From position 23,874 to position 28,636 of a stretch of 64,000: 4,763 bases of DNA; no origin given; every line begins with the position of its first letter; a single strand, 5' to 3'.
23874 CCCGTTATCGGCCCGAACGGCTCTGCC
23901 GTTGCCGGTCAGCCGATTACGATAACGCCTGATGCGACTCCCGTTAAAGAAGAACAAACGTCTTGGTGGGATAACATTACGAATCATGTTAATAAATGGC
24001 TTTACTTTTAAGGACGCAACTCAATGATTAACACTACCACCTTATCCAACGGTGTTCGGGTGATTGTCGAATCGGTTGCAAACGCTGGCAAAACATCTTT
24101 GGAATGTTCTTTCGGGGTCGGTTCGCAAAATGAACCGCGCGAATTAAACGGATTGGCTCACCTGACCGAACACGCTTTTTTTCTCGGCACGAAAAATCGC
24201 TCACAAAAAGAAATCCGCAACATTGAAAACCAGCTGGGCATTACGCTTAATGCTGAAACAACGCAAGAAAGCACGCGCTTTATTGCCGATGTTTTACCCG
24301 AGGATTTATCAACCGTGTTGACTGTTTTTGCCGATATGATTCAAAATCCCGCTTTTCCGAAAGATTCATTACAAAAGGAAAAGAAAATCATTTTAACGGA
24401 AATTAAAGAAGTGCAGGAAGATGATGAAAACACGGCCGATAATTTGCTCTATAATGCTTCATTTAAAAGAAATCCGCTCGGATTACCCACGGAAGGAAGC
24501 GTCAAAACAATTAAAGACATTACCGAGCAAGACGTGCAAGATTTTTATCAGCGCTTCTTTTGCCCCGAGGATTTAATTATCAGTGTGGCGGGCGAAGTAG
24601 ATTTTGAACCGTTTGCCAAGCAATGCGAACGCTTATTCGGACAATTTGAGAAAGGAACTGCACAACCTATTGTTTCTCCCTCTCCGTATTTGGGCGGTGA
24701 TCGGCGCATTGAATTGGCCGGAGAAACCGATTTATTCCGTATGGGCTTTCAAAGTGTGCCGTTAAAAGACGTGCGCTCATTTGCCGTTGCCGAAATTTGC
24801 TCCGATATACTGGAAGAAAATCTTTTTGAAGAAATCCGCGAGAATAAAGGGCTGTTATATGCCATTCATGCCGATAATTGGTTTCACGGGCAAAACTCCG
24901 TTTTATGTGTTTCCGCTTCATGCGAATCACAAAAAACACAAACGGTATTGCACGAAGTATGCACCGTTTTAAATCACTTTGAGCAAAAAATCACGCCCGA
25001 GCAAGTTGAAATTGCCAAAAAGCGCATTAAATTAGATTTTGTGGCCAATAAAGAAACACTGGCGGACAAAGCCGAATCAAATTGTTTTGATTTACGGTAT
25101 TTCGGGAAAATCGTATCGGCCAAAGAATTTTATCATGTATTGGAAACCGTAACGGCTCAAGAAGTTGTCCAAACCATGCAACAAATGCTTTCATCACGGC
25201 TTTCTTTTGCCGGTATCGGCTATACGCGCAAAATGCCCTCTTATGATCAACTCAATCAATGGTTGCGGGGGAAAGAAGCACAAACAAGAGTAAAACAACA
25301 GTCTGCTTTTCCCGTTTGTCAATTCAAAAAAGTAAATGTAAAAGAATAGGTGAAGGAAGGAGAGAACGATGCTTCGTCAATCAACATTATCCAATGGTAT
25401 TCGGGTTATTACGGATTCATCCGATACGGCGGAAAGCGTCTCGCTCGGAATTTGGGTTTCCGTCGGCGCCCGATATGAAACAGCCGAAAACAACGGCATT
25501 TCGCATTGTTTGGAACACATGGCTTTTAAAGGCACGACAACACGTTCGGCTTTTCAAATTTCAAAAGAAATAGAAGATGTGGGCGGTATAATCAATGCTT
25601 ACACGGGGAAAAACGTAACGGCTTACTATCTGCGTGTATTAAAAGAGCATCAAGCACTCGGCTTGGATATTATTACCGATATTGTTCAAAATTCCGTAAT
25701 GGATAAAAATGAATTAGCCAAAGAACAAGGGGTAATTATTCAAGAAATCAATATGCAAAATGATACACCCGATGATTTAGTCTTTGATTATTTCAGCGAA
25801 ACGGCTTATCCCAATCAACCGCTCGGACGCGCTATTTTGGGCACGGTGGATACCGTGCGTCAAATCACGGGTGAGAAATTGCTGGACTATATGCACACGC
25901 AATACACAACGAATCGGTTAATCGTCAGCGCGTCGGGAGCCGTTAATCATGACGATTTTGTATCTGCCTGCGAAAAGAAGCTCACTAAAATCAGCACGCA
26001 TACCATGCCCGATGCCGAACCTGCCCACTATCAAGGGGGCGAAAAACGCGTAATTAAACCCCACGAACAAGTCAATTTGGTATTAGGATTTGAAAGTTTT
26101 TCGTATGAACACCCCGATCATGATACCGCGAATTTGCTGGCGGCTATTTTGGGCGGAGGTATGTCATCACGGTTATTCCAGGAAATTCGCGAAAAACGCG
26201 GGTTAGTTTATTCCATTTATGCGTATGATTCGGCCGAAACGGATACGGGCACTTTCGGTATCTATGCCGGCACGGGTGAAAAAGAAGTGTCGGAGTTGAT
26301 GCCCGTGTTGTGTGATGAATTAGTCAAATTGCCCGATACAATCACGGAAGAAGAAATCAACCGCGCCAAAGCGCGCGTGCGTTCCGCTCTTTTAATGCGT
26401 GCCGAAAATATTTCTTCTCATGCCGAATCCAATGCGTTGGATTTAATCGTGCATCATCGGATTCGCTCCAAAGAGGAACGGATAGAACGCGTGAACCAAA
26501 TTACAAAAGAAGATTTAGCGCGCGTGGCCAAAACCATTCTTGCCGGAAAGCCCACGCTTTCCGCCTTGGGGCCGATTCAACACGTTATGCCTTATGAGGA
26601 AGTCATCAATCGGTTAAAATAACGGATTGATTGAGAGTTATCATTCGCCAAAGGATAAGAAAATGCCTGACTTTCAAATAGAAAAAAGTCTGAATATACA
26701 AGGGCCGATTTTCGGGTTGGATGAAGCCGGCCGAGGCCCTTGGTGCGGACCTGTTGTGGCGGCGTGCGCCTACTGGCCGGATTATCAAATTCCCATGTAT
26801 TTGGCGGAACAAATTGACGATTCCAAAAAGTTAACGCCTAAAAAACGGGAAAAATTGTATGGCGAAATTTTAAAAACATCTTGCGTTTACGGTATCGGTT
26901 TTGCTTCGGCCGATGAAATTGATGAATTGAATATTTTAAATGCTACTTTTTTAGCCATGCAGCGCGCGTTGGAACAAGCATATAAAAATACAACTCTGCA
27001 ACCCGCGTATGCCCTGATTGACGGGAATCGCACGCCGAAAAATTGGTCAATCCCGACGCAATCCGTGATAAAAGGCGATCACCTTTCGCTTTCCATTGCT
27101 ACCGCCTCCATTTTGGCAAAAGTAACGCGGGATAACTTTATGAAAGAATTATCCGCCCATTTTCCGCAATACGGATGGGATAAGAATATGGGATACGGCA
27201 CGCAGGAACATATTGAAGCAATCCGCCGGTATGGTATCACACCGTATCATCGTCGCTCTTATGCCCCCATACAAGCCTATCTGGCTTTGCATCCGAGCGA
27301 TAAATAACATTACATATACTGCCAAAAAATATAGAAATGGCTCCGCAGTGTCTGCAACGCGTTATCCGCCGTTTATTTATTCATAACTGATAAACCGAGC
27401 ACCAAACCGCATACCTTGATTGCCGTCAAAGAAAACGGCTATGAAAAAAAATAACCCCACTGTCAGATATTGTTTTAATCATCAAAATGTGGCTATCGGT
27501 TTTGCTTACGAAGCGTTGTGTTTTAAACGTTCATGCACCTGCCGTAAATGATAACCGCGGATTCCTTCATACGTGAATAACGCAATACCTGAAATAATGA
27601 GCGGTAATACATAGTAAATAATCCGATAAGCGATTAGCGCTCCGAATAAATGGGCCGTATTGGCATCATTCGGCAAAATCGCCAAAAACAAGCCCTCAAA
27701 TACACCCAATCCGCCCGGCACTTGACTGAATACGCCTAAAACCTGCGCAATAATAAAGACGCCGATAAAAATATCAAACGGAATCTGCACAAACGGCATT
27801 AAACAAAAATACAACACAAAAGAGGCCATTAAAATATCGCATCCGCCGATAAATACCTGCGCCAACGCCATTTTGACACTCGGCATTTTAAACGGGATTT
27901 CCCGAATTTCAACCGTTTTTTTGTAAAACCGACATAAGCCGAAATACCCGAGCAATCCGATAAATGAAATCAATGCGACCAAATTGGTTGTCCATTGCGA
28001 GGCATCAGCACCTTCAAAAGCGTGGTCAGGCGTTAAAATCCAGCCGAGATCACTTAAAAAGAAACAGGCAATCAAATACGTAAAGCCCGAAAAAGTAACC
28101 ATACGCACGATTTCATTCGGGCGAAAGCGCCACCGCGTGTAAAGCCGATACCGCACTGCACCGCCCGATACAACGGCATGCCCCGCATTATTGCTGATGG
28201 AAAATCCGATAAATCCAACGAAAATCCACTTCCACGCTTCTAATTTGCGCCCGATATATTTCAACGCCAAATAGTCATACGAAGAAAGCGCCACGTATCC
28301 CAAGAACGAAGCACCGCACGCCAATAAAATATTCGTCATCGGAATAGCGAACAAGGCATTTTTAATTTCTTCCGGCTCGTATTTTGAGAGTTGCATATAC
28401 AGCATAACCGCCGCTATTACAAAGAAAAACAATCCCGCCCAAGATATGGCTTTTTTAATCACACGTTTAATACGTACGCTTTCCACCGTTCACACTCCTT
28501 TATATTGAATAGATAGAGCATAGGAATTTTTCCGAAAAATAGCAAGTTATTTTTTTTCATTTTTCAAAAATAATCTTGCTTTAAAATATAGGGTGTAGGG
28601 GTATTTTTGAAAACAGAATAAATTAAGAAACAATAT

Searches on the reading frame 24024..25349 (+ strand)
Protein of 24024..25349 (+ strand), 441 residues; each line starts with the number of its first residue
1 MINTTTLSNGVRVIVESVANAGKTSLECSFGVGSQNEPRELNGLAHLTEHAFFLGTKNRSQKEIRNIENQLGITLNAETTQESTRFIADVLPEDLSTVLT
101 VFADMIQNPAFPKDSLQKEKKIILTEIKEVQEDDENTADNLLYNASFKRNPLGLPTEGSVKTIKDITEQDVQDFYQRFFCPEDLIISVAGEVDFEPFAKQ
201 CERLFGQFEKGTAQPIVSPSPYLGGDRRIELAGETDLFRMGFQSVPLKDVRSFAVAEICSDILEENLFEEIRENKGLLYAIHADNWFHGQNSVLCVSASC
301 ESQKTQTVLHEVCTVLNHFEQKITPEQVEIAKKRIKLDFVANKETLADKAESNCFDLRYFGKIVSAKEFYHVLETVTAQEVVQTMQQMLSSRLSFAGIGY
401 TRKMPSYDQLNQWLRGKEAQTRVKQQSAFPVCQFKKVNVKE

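Call 82: search_protein_families(library=pfam, proteins=[window:24024-25349:+], max_evalue=1e-8)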
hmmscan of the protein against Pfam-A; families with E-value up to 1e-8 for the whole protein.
window:24024-25349:+ (441 aa): 2 families
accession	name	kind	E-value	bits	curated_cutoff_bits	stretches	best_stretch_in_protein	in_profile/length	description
PF00675.25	Peptidase_M16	-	4.6e-33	114.7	22.3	1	12-158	1-147/149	Insulinase (Peptidase family M16)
PF05193.26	Peptidase_M16_C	-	3.6e-19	69.8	23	1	165-334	1-180/181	Peptidase M16 inactive domain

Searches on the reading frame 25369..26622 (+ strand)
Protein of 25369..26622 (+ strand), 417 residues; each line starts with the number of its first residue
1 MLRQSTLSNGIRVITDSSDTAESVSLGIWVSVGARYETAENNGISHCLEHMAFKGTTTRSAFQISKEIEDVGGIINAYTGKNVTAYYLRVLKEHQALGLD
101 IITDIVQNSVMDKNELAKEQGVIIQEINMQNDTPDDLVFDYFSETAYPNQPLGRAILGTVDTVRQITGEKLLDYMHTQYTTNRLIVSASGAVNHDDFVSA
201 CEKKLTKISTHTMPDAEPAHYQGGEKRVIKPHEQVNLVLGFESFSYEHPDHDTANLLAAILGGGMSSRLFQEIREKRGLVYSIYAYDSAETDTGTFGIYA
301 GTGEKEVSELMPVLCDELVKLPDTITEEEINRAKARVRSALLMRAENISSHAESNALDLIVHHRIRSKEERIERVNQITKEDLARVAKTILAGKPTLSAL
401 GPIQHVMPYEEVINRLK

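Call 82: search_protein_families(library=pfam, proteins=[window:25369-26622:+], max_evalue=1e-8)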
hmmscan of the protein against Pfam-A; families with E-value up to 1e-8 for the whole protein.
window:25369-26622:+ (417 aa): 2 families
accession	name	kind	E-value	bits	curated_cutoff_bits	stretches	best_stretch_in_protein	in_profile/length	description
PF00675.25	Peptidase_M16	-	3.3e-40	137.9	22.3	1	12-159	1-148/149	Insulinase (Peptidase family M16)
PF05193.26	Peptidase_M16_C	-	1.2e-36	126.7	23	1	166-336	2-180/181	Peptidase M16 inactive domain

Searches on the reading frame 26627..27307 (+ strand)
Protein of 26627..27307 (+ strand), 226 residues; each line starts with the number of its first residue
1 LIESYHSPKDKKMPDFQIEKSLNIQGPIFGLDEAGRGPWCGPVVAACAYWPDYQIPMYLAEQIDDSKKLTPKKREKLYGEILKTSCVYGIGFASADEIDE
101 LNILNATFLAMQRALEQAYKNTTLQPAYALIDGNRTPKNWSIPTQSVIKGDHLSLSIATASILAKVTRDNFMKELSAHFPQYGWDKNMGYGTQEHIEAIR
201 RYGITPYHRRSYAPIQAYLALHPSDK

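Call 82: search_protein_families(library=pfam, proteins=[window:26627-27307:+], max_evalue=1e-8)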
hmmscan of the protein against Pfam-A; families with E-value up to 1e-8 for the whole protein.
window:26627-27307:+ (226 aa): 1 family
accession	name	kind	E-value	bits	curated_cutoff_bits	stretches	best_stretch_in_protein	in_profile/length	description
PF01351.25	RNase_HII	-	3.7e-44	151.4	25.8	1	30-213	2-197/199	Ribonuclease HII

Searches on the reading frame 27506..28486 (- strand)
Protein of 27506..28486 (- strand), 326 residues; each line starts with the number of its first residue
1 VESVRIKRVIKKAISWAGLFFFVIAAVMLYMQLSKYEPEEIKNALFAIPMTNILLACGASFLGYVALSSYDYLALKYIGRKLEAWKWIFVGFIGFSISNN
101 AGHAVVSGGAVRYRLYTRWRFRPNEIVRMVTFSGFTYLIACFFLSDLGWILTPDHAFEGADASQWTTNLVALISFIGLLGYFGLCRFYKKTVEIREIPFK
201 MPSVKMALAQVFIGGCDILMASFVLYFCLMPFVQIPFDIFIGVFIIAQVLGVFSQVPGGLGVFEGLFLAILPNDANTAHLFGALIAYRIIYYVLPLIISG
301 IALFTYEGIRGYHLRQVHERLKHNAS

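Call 82: search_protein_families(library=pfam, proteins=[window:27506-28486:-], max_evalue=1e-8)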
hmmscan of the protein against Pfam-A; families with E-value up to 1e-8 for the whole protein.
window:27506-28486:- (326 aa): 1 family
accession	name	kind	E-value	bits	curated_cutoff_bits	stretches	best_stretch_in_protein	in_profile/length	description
PF03706.18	LPG_synthase_TM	-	6.7e-13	49.2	33.4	1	22-298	5-301/302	Lysylphosphatidylglycerol synthase TM region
